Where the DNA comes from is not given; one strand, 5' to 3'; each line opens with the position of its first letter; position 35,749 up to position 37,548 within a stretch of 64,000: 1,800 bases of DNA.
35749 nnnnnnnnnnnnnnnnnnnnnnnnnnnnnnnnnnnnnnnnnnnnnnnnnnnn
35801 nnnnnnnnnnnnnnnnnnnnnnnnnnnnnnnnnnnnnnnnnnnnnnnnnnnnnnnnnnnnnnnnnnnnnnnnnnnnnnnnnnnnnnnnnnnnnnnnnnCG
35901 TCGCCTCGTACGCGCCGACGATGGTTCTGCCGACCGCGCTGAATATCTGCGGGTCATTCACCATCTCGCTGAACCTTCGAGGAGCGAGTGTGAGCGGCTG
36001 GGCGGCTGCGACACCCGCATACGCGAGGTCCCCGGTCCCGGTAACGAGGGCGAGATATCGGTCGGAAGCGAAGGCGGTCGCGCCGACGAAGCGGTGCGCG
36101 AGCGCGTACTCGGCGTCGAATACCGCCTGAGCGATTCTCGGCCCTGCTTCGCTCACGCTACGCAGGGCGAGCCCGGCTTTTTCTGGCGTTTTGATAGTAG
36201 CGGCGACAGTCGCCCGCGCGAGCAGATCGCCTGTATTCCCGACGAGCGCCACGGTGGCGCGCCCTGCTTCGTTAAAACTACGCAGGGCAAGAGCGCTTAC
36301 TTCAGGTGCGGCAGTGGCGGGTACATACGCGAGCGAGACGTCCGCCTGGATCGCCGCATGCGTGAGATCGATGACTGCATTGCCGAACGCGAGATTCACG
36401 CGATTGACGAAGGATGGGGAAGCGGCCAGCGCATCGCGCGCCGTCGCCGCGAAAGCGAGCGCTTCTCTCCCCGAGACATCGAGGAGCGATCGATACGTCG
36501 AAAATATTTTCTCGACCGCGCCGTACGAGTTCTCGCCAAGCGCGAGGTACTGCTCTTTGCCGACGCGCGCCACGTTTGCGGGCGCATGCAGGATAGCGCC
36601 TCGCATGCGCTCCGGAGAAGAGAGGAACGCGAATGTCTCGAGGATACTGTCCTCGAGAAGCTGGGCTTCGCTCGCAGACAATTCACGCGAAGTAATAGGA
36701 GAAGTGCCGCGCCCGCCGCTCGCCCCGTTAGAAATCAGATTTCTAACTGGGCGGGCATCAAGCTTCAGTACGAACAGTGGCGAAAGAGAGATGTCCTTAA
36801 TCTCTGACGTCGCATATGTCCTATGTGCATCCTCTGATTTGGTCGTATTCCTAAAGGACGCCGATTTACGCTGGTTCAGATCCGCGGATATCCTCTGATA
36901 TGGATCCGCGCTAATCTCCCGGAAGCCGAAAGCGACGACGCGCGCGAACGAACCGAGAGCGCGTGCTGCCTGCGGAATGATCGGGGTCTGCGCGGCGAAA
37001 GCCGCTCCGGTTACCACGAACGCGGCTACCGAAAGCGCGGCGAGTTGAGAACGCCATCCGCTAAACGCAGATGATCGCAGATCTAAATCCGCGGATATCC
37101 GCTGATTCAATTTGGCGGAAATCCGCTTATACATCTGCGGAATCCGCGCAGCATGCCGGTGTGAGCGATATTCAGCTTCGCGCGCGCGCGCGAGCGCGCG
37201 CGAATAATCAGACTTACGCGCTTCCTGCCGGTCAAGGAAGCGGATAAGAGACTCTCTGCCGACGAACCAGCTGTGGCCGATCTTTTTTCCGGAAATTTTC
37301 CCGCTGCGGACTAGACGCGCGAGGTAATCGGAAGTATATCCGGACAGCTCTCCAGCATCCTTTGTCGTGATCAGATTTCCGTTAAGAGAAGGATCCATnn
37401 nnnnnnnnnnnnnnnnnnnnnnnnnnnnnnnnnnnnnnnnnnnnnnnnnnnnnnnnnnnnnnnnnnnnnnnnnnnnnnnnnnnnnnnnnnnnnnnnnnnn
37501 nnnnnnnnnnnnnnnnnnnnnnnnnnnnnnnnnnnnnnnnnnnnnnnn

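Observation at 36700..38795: Duplicated HTH+TM module: a 257-aa stand-alone paralogue sits immediately upstream of the giant gene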

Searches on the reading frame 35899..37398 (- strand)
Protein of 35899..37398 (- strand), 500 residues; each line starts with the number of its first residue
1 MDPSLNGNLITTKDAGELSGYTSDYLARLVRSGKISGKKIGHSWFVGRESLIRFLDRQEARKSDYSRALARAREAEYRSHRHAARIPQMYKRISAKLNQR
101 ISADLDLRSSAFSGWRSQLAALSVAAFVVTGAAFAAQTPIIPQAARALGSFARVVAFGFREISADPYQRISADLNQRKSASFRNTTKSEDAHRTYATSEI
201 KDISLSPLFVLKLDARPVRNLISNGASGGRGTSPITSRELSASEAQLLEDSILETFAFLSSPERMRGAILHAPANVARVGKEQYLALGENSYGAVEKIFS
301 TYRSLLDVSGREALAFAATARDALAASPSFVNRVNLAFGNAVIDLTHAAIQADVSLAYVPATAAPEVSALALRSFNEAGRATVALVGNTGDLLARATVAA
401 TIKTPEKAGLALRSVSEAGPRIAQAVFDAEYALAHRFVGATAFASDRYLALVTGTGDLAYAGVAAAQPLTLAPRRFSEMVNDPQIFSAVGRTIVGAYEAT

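Call 8: search_protein_families(library=pfam, proteins=[window:35899-37398:-], max_evalue=1)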
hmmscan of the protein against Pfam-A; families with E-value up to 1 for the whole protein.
window:35899-37398:- (500 aa): 2 families
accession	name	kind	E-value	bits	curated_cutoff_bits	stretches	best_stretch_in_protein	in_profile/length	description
PF12728.13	HTH_17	-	0.00011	22.8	27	1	9-58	1-50/51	Helix-turn-helix domain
PF13338.12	AbiEi_4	-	0.0018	18.8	25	1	6-35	10-38/49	Transcriptional regulator, AbiEi antitoxin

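Call 92: search_protein_families(library=ncbifam, proteins=[window:35899-37398:-], max_evalue=0.01)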
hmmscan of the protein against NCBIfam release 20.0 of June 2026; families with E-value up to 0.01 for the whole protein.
window:35899-37398:- (500 aa): 0 families

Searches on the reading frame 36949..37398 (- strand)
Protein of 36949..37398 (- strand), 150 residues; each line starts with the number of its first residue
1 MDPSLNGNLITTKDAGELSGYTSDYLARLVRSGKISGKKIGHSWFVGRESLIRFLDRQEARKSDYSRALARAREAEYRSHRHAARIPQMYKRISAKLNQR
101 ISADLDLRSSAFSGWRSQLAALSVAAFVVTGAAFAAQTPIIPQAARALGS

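Call 63: search_solved_structures(query=A3, max_evalue=10, show_alignments=2)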
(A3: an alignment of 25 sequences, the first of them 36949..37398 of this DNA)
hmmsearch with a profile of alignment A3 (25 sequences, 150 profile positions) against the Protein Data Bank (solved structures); distinct sequences matched with E-value up to 10: 2.
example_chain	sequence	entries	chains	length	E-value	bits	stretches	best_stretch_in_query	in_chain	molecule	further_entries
6g1t_A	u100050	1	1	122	0.015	18.7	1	8-59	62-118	AM32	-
4p0y_A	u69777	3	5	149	0.03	17.7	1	8-59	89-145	AM32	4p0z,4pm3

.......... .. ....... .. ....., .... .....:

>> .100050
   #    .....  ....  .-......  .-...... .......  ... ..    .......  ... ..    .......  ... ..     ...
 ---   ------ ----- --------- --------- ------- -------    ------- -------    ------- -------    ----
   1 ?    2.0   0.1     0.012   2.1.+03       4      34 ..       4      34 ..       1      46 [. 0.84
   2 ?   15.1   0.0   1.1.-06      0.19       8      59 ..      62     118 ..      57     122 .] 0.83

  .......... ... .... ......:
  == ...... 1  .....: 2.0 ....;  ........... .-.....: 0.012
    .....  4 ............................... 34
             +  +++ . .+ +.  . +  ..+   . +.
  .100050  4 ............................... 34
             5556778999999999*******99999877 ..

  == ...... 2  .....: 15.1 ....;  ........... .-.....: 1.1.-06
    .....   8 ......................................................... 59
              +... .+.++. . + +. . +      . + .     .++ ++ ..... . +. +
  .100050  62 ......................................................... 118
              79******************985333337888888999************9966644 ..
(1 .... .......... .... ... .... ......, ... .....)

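Call 65: search_protein_families(library=pfam, alignment_id=A3, max_evalue=0.01)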
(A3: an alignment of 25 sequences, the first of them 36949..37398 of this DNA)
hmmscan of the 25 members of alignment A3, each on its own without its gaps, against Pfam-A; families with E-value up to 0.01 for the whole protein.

A. member 1, window:36949-37398:- (150 aa): 2 families
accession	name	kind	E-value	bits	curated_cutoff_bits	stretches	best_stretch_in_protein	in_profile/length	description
PF12728.13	HTH_17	-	1.7e-05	25.4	27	1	9-58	1-50/51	Helix-turn-helix domain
PF13338.12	AbiEi_4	-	0.00016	22.1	25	1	6-35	10-38/49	Transcriptional regulator, AbiEi antitoxin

B. families by the number of members that match (of 25 scanned): 3 families
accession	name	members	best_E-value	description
PF12728.13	HTH_17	24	2.3e-08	Helix-turn-helix domain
PF13338.12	AbiEi_4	18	2.7e-05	Transcriptional regulator, AbiEi antitoxin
PF13054.11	DUF3915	1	0.002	Protein of unknown function (DUF3915)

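Call 66: find_homologous_proteins(query=A3, max_evalue=0.00001)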
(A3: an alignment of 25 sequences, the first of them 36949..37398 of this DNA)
Query A3 (25 sequences) (150 aa, profile of the alignment): 18 proteins with E <= 0.00001 among 8000 candidates.
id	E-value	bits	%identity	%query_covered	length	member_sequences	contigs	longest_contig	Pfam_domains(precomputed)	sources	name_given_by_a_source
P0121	3.0e-60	221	49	95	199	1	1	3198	-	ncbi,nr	ncbi:hypothetical protein HYT04_00290, partial [Candidatus Kaiserbacteria bacterium]|nr:hypothetical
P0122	2.0e-58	215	51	95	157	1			-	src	-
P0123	1.1e-57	212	49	97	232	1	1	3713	PF12728.14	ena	-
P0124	5.0e-56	207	52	95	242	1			PF12728.14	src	-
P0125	5.4e-56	207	49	95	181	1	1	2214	-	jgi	-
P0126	7.8e-56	206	58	95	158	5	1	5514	PF12728.14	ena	-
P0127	7.2e-55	203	47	95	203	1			-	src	-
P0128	2.3e-48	182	50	92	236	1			-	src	-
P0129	1.8e-44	169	54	86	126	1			-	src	-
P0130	3.3e-42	162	47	99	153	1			PF12728.14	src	-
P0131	2.0e-39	153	65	53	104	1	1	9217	PF12728.14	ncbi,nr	ncbi:MAG: helix-turn-helix domain-containing protein, partial [Candidatus Kaiserbacteria bacterium]|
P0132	1.1e-37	147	77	54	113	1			PF12728.14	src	-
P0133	1.6e-37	147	72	51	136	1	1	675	PF12728.14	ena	-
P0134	3.5e-36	143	37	92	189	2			PF12728.14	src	-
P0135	2.0e-35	140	60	55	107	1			-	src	-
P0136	3.1e-34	136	50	53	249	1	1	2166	PF12728.14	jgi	jgi:excisionase family DNA binding protein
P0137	1.8e-33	134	71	45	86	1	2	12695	PF12728.14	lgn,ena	-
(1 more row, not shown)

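Call 78: predict_structure(alignment_id=A5)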
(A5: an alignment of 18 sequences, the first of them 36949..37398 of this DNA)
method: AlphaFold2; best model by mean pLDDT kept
length: 150 residues; sequences in the alignment: 18
mean_pLDDT: 82.1   pTM: 0.48
mean pLDDT of the five models: 82.1, 77.2, 72.9, 71.9, 71.7
residues with pLDDT >= 90: 73; 70-90: 39; 50-70: 36; < 50: 2
segments of 3 or more residues with pLDDT < 50: none
pLDDT, mean of each block of 10 residues (from residue 1): 72 97 98 97 97 96 95 95 78 80 58 62 81 68 57
secondary structure, 60 per line:
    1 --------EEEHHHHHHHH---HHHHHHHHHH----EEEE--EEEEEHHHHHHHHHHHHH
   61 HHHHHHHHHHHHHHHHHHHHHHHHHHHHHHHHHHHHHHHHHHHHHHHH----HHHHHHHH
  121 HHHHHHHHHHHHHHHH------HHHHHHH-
elements in order: E9-11 H12-19 H23-32 E37-40 E43-47 H48-108 H113-136 H143-149

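Call 81: fold_search(model_id=the predicted structure, library=pdb)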
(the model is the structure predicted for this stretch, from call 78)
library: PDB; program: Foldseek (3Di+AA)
matches with E <= 10: 568; with E <= 0.001: 0
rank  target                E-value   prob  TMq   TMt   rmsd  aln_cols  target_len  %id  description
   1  4p0y_A                4.4e-02  1.00  0.29  0.37   2.0        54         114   30  Structure of the double stranded DNA binding type IV secretion protein TraN from Enterococcus (released 2014-07-30)
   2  4j2n_C                7.5e-02  1.00  0.29  0.70   3.3        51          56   14  Crystal Structure of mycobacteriophage Pukovnik Xis (released 2013-10-23)
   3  4p0z                  7.5e-02  0.99  0.29  0.37   2.3        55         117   31  Structure of the double stranded DNA binding type IV secretion protein TraN from Enterococcus (released 2014-07-30)
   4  4pm3_B                9.8e-02  0.99  0.29  0.37   2.3        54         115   31  Structure of the double-stranded DNA binding type IV secretion protein TraN from Enterococcus (released 2014-07-30)
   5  4pm3_A                1.2e-01  0.97  0.29  0.38   3.2        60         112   32  Structure of the double-stranded DNA binding type IV secretion protein TraN from Enterococcus (released 2014-07-30)
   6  3l09_A                1.6e-01  0.33  0.20  0.14   6.7        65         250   20  Crystal structure of Putative transcriptional regulator (JANN_22DEC04_CONTIG27_REVISED_GENE3569) from Jannaschia sp. C (released 2010-01-12)
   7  6cmv_B                1.7e-01  0.63  0.22  0.28   6.9        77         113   16  Crystal structure of Archaeal Biofilm Regulator (AbfR2) from Sulfolobus acidocaldarius (released 2018-11-14)
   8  1smt_B                2.0e-01  0.60  0.21  0.29   5.6        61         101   11  SMTB REPRESSOR FROM SYNECHOCOCCUS PCC7942 (released 1997-12-03)
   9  4k2e_A                2.0e-01  0.51  0.21  0.30   5.7        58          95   16  HlyU from Vibrio cholerae N16961 (released 2014-04-30)
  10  4j2n_A                2.3e-01  0.99  0.29  0.72   1.9        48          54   14  Crystal Structure of mycobacteriophage Pukovnik Xis (released 2013-10-23)
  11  3gw2                  2.5e-01  0.44  0.24  0.33   6.2        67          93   15  Crystal structure of possible transcriptional regulatory protein (fragment 1-100) from Mycobacterium bovis. Northeast St (released 2009-04-21)
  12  1smt_A                2.5e-01  0.38  0.21  0.28   5.8        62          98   11  SMTB REPRESSOR FROM SYNECHOCOCCUS PCC7942 (released 1997-12-03)
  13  3l09_D                2.5e-01  0.25  0.20  0.14   6.8        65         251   20  Crystal structure of Putative transcriptional regulator (JANN_22DEC04_CONTIG27_REVISED_GENE3569) from Jannaschia sp. C (released 2010-01-12)
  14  1r1t_B                2.7e-01  0.54  0.21  0.30   5.2        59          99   12  Crystal structure of the cyanobacterial metallothionein repressor SmtB in the apo-form (released 2004-05-18)
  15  1p6r_MODEL_1_A        2.7e-01  0.38  0.20  0.31   3.4        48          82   21  Solution structure of the DNA binding domain of the repressor BlaI. (released 2003-12-09)
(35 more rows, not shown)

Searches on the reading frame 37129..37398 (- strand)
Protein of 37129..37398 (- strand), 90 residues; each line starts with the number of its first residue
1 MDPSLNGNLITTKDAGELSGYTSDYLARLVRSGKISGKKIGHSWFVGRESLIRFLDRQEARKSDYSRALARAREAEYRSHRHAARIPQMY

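Call 73: search_protein_representatives(protein=window:37129-37398:-)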
Query: 90 residues. Proteins with E-value up to 0.001 (for the whole library): 3208; up to 1e-10: 714; up to 1e-30: 6. The best 150 are listed.
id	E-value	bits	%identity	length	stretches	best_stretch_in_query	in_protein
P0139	3.4e-38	145.3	49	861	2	1-81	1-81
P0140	6.2e-37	141.3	51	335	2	1-80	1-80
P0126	6.8e-35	134.8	80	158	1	1-82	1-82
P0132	2.1e-32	126.9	76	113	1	1-82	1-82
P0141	4.6e-32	125.8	51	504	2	9-84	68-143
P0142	1.4e-31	124.2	52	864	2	8-80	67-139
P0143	4.1e-30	119.6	74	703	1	1-82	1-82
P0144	5.6e-30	119.1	61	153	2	8-82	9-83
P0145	7.8e-30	118.7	72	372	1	1-82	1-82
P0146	1.5e-29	117.8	71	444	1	1-83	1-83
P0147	1.8e-29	117.5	71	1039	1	1-83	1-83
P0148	2.7e-29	117.0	74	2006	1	1-82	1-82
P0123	2.6e-28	113.8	67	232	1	1-82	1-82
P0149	2.8e-28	113.7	70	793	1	1-84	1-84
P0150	3.0e-28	113.6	70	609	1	1-81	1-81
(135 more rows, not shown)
